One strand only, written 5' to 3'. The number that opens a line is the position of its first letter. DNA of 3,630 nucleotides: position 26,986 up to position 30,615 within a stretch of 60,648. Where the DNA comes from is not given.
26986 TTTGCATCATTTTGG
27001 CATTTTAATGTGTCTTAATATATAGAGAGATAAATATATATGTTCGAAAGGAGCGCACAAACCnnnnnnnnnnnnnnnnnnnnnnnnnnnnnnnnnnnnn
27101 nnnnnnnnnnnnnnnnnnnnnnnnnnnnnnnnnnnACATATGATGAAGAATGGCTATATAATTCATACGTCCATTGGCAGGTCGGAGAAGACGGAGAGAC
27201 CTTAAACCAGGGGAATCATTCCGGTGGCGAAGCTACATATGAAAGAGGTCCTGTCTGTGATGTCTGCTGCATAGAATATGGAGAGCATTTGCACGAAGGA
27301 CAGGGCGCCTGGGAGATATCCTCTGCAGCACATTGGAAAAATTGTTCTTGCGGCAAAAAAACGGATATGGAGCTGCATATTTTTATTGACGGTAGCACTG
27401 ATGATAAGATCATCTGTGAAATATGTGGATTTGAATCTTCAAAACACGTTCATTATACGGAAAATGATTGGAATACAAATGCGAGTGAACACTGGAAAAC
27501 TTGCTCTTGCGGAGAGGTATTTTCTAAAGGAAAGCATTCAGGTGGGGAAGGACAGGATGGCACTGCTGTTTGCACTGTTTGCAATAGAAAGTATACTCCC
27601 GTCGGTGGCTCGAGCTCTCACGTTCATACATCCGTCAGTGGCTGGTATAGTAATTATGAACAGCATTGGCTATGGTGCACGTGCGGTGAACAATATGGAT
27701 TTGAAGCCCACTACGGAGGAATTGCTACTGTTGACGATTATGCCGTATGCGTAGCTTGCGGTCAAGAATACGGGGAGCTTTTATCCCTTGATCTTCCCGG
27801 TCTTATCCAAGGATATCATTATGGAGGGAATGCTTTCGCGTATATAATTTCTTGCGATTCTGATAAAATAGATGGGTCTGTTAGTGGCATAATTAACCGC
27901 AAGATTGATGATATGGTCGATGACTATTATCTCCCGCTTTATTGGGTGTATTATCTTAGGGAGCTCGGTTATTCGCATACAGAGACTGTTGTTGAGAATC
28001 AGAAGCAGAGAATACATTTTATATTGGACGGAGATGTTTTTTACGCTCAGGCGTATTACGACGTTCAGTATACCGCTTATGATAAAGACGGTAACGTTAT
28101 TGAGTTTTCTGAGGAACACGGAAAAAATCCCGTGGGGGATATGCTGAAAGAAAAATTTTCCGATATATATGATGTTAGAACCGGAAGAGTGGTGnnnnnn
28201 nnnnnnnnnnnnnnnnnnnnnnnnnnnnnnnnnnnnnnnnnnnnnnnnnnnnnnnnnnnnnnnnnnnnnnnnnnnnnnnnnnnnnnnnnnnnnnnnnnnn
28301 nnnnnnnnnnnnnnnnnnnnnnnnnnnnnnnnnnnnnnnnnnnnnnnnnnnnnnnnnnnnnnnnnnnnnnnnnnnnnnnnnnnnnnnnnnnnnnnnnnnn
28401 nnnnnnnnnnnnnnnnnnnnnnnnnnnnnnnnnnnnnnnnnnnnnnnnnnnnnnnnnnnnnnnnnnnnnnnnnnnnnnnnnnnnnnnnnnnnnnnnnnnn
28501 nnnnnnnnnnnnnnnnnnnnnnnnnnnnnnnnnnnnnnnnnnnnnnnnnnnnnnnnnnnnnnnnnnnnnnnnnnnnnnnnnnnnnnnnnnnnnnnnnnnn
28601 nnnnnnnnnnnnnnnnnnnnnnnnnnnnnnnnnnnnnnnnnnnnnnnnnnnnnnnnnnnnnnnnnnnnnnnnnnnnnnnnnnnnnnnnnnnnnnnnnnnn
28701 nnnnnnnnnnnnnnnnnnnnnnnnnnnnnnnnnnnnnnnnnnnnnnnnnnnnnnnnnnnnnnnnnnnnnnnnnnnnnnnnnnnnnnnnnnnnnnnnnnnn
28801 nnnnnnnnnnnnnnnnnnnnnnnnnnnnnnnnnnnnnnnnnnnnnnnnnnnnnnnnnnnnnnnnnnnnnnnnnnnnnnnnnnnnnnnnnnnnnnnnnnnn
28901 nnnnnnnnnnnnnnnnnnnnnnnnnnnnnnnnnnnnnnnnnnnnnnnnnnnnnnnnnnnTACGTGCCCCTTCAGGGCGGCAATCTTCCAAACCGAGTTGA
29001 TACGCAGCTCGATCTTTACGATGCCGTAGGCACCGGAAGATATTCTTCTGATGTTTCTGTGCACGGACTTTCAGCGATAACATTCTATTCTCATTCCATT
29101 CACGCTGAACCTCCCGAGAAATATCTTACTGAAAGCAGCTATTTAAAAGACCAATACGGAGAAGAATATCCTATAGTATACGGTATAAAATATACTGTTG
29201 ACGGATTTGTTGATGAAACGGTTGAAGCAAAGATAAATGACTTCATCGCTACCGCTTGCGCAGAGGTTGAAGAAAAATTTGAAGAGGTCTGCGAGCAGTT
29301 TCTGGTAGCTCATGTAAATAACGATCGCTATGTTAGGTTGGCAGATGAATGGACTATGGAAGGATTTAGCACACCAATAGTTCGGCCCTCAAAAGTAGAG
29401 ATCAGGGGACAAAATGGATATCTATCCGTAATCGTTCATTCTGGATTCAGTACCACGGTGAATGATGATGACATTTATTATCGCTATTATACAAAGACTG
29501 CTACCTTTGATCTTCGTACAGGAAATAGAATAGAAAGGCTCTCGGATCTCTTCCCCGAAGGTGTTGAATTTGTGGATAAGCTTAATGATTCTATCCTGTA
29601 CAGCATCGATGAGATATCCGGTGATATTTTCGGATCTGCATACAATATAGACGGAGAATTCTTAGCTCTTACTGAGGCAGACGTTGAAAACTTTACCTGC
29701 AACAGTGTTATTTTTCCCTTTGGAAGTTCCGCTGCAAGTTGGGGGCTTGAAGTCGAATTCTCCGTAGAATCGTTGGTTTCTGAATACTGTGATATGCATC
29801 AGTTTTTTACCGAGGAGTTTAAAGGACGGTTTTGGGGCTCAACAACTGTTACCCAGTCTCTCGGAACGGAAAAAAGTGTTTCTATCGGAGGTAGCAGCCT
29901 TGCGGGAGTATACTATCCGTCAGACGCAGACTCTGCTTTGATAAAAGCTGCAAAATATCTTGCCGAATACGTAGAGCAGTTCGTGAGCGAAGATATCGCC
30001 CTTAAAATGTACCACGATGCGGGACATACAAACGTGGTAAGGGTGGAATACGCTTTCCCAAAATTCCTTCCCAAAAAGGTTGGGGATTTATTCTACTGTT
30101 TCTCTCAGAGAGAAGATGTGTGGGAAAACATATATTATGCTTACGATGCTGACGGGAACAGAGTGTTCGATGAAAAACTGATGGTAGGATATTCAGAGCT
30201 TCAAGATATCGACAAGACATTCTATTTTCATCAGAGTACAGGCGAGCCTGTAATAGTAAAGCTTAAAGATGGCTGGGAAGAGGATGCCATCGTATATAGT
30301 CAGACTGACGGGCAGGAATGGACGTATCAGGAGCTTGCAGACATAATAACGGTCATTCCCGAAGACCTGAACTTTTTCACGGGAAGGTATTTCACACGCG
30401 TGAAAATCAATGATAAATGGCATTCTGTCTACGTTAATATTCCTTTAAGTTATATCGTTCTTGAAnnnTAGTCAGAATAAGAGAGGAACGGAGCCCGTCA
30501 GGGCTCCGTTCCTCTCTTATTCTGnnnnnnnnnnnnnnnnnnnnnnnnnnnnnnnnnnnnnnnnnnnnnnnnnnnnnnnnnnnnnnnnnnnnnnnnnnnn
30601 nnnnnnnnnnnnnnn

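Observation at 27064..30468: Orphan ~1130-aa lipoprotein with an unusual domain combination in an otherwise housekeeping region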

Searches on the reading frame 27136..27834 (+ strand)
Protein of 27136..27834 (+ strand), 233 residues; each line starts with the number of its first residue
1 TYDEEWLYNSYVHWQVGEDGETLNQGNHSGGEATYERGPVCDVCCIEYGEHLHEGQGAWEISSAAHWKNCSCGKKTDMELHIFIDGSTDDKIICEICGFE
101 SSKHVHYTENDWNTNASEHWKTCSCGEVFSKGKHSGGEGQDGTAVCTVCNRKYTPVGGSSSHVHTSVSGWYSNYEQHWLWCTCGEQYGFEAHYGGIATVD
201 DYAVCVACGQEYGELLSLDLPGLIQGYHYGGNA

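Call 10: search_protein_families(library=pfam, proteins=[window:27136-27834:+], max_evalue=10)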
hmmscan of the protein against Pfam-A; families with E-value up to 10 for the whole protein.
window:27136-27834:+ (233 aa): 4 families
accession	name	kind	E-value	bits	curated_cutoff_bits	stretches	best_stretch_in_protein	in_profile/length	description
PF23584.1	DUF7136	-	0.043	14.1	27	1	10-76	41-109/217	Domain of unknown function (DUF7136)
PF05207.18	Zn_ribbon_CSL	-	0.16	12.2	29.2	1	108-149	6-46/55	CSL zinc finger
PF17283.8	Zn_ribbon_SprT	-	4.2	8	28.1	1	203-217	5-19/38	SprT-like zinc ribbon domain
PF09777.14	OSTMP1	-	8.4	6.1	25.8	0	40-154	28-149/240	Osteopetrosis-associated transmembrane protein 1 precursor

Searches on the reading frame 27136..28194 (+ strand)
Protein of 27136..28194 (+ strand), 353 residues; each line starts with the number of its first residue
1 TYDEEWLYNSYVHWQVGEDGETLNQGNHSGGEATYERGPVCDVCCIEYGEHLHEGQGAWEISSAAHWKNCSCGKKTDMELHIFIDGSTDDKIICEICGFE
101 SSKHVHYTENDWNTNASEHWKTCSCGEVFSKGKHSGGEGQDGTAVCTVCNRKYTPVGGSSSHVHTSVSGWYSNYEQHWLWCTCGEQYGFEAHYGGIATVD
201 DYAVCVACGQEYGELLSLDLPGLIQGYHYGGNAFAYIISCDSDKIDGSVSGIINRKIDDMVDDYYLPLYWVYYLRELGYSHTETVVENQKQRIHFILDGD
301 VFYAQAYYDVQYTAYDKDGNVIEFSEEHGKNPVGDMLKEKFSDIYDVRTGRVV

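Call 39: search_protein_representatives(alignment_id=A2)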
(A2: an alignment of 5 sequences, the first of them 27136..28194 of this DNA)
Query: 5 sequences, 361 profile positions. Proteins with E-value up to 0.001 (for the whole library): 4425; up to 1e-10: 1592; up to 1e-30: 210. The best 150 are listed.
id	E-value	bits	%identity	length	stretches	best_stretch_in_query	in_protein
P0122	7.8e-179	610.7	-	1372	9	14-223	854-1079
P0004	9.6e-177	603.8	-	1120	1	1-359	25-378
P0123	5.2e-148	509.3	-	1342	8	12-128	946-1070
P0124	7.6e-142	489.0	-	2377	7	20-223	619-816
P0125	3.1e-124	431.1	-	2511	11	12-219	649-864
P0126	6.8e-113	393.8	-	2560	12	7-230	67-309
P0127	5.7e-107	374.3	-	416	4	58-225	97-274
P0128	2.5e-106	372.1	-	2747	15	60-229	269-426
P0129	1.0e-97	343.8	-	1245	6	11-141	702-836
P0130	1.3e-95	336.9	-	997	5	11-227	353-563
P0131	2.8e-95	335.8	-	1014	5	25-229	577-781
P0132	2.8e-91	322.6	-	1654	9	16-218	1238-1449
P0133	5.5e-84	298.7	-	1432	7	53-226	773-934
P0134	3.9e-82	292.6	-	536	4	57-225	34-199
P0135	1.1e-76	274.6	-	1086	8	56-226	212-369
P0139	2.2e-75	270.4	-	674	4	34-224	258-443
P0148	1.7e-65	237.8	-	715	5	10-151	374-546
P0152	1.3e-62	228.4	-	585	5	9-196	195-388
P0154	1.4e-60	221.6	-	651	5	48-200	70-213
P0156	2.2e-59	217.7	-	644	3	57-224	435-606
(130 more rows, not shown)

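Call 40: search_protein_families(library=pfam, proteins=[P0127, P0134, P0130, P0131, P0139, P0148, P0152, P0154, P0156, P0122], max_evalue=0.001)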
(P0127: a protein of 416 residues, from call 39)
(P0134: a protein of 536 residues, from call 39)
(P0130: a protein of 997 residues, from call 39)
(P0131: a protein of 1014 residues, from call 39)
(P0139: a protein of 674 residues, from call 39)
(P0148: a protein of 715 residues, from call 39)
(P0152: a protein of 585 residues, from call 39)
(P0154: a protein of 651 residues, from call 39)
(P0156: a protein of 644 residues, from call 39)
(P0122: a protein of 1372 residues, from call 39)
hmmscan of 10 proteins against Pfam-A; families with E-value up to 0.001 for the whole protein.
P0127 (416 aa): 4 families
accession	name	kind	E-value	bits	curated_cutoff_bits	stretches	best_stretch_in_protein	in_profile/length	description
PF14279.12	HNH_5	-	9.3e-08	32.3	27.5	0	312-333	24-46/56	HNH endonuclease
PF13878.12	zf-C2H2_3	-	1.7e-06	28.1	27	0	197-222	12-37/40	zinc-finger of acetyl-transferase ESCO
PF02892.21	zf-BED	-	4.3e-06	27.1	20.6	0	377-391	12-26/44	BED zinc finger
PF19768.4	DUF6255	-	0.00034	21.4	25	0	245-282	3-44/70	Family of unknown function (DUF6255)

P0134 (536 aa): 0 families

P0130 (997 aa): 3 families
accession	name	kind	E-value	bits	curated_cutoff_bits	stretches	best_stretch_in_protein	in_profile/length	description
PF13306.12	LRR_5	-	1.1e-93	310.2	27.7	3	810-934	2-123/127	BspA type Leucine rich repeat region (6 copies)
PF13855.12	LRR_8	-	4.2e-10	39.7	27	0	720-761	11-53/61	Leucine rich repeat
PF23451.1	Zn_ribbon_PaaD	-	2.5e-09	37.1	27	0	472-507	17-53/53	PaaD zinc beta ribbon domain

P0131 (1014 aa): 1 family
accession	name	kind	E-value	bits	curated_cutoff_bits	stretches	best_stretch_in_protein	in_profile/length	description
PF04773.18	FecR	-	4.7e-09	37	24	1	72-175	1-96/97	FecR protein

P0139 (674 aa): 1 family
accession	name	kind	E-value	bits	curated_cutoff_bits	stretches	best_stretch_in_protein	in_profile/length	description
PF04773.18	FecR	-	4.9e-11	43.4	24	1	31-134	1-96/97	FecR protein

P0148 (715 aa): 0 families

P0152 (585 aa): 1 family
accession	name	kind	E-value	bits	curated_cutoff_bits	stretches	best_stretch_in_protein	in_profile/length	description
PF00018.34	SH3_1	-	4e-05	23.6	22.9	0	463-485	21-44/48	SH3 domain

P0154 (651 aa): 1 family
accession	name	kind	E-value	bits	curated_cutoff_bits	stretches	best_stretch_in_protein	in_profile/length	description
PF09082.15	DUF1922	-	2.1e-07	31.4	30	0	339-356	12-29/56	Domain of unknown function (DUF1922)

P0156 (644 aa): 1 family
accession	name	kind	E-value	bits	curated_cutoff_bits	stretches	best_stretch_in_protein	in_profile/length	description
PF01841.26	Transglut_core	-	1.8e-07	31.9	23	1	208-293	6-107/108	Transglutaminase-like superfamily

P0122 (1372 aa): 5 families
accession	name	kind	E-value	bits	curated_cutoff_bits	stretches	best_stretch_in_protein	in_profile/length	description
PF14279.12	HNH_5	-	3.3e-06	27.4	27.5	0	1042-1081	1-48/56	HNH endonuclease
PF24032.1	YQBQ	-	7.5e-06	26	27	0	820-846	78-104/294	YQBQ-like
PF17802.7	SpaA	-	0.00052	20.6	23.1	0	185-232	42-89/91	Prealbumin-like fold domain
PF22947.2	ULD_3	-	0.00058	20.4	27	0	106-137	81-113/115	Leucine--tRNA ligase, ubiquitin-like domain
PF00404.24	Dockerin_1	-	0.00061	20.4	22.9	0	1308-1364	1-56/57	Dockerin type I domain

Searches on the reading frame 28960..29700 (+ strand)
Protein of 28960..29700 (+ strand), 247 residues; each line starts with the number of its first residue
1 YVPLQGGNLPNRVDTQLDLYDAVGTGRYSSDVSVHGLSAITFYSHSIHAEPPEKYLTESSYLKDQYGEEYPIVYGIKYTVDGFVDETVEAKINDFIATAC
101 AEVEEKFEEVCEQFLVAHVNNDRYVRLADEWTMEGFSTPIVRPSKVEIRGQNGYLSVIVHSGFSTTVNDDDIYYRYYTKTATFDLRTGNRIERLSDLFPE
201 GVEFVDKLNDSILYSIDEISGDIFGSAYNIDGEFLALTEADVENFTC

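Call 10: search_protein_families(library=pfam, proteins=[window:28960-29700:+], max_evalue=10)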
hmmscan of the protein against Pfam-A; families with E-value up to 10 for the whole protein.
window:28960-29700:+ (247 aa): 0 families

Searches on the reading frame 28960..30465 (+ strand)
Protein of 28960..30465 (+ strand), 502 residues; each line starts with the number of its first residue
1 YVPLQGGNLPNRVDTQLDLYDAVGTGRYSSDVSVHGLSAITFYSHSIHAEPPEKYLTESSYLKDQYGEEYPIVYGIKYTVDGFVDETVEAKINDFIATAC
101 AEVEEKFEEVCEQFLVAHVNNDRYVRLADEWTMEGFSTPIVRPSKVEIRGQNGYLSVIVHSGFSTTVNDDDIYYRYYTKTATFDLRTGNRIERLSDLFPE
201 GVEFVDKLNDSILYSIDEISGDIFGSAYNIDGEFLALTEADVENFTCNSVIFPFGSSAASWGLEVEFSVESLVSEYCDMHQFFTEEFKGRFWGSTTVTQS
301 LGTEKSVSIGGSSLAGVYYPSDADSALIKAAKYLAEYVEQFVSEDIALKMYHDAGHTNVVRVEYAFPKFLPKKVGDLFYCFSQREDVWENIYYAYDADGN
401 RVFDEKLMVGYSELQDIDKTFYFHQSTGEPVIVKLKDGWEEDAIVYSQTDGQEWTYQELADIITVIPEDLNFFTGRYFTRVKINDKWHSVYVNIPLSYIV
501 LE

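Call 10: search_protein_families(library=pfam, proteins=[window:28960-30465:+], max_evalue=10)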
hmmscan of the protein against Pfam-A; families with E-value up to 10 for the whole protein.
window:28960-30465:+ (502 aa): 0 families

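Call 25: find_homologous_proteins(query=window:28981-30465:+, max_evalue=0.001)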
Query window:28981-30465:+ (495 aa): 1 proteins with E <= 0.001 among 6117 candidates.
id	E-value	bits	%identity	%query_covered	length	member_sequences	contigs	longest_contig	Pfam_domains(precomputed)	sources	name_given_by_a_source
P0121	6.0e-96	340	52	65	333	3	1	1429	-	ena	-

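Call 41: predict_structure(alignment_id=A3)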
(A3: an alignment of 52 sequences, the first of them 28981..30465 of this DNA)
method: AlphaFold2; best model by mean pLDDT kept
length: 495 residues; sequences in the alignment: 52
mean_pLDDT: 86.8   pTM: 0.84
mean pLDDT of the five models: 86.8, 86.3, 85.7, 85.6, 84.2
residues with pLDDT >= 90: 289; 70-90: 142; 50-70: 53; < 50: 11
segments of 3 or more residues with pLDDT < 50: 1-7
pLDDT, mean of each block of 10 residues (from residue 1): 51 95 63 64 91 86 92 96 98 97 89 77 65 90 94 88 81 97 97 95 89 62 80 93 90 88 85 92 70 85 89 95 97 90 92 88 88 76 76 88 70 93 97 97 95 96 91 95 96 95
secondary structure, 60 per line:
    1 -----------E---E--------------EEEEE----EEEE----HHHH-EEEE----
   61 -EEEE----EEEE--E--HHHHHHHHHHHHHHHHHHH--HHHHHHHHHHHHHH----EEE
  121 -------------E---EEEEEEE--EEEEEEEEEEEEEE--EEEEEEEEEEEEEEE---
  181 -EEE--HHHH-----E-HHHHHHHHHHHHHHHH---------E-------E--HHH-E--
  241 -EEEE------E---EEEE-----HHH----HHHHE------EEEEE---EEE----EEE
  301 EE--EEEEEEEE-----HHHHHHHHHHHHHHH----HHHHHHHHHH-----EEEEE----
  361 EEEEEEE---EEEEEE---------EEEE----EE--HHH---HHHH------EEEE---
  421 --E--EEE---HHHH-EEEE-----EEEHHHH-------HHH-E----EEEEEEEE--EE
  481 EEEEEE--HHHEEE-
elements in order: E31-35 E40-43 H48-51 E53-56 E62-65 E70-73 H79-97 H100-113 E118-120 E138-144 E147-160 E163-177 E182-184 H187-190 H198-213 E242-245 E256-259 H272-275 E283-287 E291-293 E298-302 E305-312 H318-332 H337-346 E352-356 E361-367 E371-376 E386-389 H404-407 E414-417 E426-428 H432-435 E437-440 E446-448 H449-452 E469-476 E479-486 E492-494

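Call 45: fold_search(model_id=the predicted structure, library=pdb)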
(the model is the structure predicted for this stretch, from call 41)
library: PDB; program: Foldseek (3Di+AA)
matches with E <= 10: 234; with E <= 0.001: 2
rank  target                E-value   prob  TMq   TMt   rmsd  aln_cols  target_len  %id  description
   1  3cyg_A                1.1e-04  1.00  0.20  0.40  11.0       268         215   15  Crystal structure of an uncharacterized protein from Fervidobacterium nodosum Rt17-B1 (released 2008-05-13)
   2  3cyg_B                1.2e-04  1.00  0.18  0.40  10.1       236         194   15  Crystal structure of an uncharacterized protein from Fervidobacterium nodosum Rt17-B1 (released 2008-05-13)
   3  3uc2_B                3.4e-01  0.08  0.08  0.19  14.9       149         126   13  Crystal structure of a DUF4426 family protein (PA0388) from Pseudomonas aeruginosa PAO1 at 2.09 A resolution (released 2011-11-23)
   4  4a28_B                3.6e-01  0.03  0.06  0.08  20.9       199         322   10  Eg5-2 (released 2012-10-31)
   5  4a1z_B                4.7e-01  0.02  0.07  0.09  20.5       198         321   11  Eg5-1 (released 2012-10-31)
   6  3uc2_A                5.3e-01  0.06  0.07  0.17  15.6       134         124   11  Crystal structure of a DUF4426 family protein (PA0388) from Pseudomonas aeruginosa PAO1 at 2.09 A resolution (released 2011-11-23)
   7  4r80_A                7.4e-01  0.08  0.06  0.27  13.8        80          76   11  Crystal Structure of a De Novo Designed Beta Sheet Protein, Cystatin Fold, Northeast Structural Genomics Consortium (N (released 2014-09-24)
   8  1ii6_B                7.8e-01  0.02  0.07  0.09  20.5       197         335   11  Crystal Structure of the Mitotic Kinesin Eg5 in Complex with Mg-ADP. (released 2001-07-18)
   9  4a50                  8.3e-01  0.01  0.07  0.08  20.1       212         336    9  Crystal structure of human kinesin Eg5 in complex with 2-Amino-5-(3-methylphenyl)-5,5-diphenylpentanoic acid (released 2012-10-31)
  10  5zo8_A                9.3e-01  0.01  0.05  0.07  20.5       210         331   10  Eg5 motor domain in complex with STLC-type inhibitor PVEI0021 (P21 type) (released 2018-10-10)
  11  2v43_A                9.8e-01  0.01  0.05  0.08  20.5       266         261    9  Crystal structure of RseB: a sensor for periplasmic stress response in E. coli (released 2007-08-28)
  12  6zvz_A                1.0e+00  0.01  0.08  0.11  26.2       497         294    8  Connectase MJ0548 from Methanocaldococcus jannaschii (released 2021-06-09)
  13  3uc2_D                1.2e+00  0.06  0.05  0.14  13.4        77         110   14  Crystal structure of a DUF4426 family protein (PA0388) from Pseudomonas aeruginosa PAO1 at 2.09 A resolution (released 2011-11-23)
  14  8pvv_C                1.2e+00  0.02  0.11  0.20  17.8       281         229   11  Archaeoglobus fulgidus AfAgo complex with AfAgo-N protein (fAfAgo) bound with 30 nt RNA guide and 51 nt DNA target (released 2024-01-24)
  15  6st2_C                1.3e+00  0.14  0.08  0.34   9.6        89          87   12  Selective Affimers Recognize BCL-2 Family Proteins Through Non-Canonical Structural Motifs (released 2020-09-30)
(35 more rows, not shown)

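Call 89: fold_search(model_id=the predicted structure, library=viral)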
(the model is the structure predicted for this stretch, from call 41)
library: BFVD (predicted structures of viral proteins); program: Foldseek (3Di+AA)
matches with E <= 10: 468; with E <= 0.001: 0
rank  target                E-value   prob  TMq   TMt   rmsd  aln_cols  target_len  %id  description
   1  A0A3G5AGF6            1.1e-02  0.08  0.10  0.10  21.1       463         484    8  Uncharacterized protein [Solumvirus sp.]
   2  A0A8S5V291            1.7e-01  0.14  0.07  0.21  15.8        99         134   12  Uncharacterized protein [Myoviridae sp. ctJ2i1]
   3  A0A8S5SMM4            2.0e-01  0.01  0.05  0.09  26.5       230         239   10  Uncharacterized protein [Podoviridae sp. ctIKM86]
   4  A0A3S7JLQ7            2.5e-01  0.08  0.06  0.10  26.1        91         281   14  Tail fiber [Staphylococcus phage CSA13]
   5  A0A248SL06            2.5e-01  0.04  0.09  0.10  21.9       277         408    9  (no name in the UniProt tables at hand)
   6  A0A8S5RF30            3.5e-01  0.10  0.09  0.15  12.9       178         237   13  Uncharacterized protein [virus sp. ctyMK1]
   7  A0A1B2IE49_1          4.6e-01  0.30  0.08  0.05   9.4        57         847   14  Virion structural protein [Erwinia phage vB_EamM_Kwan]
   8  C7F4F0                5.5e-01  0.20  0.07  0.49   9.1        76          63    8  (no name in the UniProt tables at hand)
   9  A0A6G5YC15            5.8e-01  0.01  0.08  0.08  29.3       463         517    8  (no name in the UniProt tables at hand)
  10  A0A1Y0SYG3            6.1e-01  0.06  0.07  0.19  17.0       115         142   13  Uncharacterized protein [Pseudomonas phage Phabio]
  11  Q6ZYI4                6.5e-01  0.02  0.06  0.10  17.3       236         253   10  Virus coat protein VP3 [Pyrobaculum spherical virus (isolate United States/Yellowstone)]
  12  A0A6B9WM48            6.5e-01  0.01  0.06  0.04  37.9       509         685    9  Peptidase S74 domain-containing protein [Escherichia phage aaroes]
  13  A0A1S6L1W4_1          7.3e-01  0.14  0.08  0.05  11.8        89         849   17  (no name in the UniProt tables at hand)
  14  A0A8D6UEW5            7.3e-01  0.03  0.07  0.11  15.7       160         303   10  Uncharacterized protein [Enterococcus phage Porthos]
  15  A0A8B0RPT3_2          8.1e-01  0.04  0.07  0.04  14.8       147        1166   11  RNA-directed RNA polymerase L [Qingnian mosquito virus]
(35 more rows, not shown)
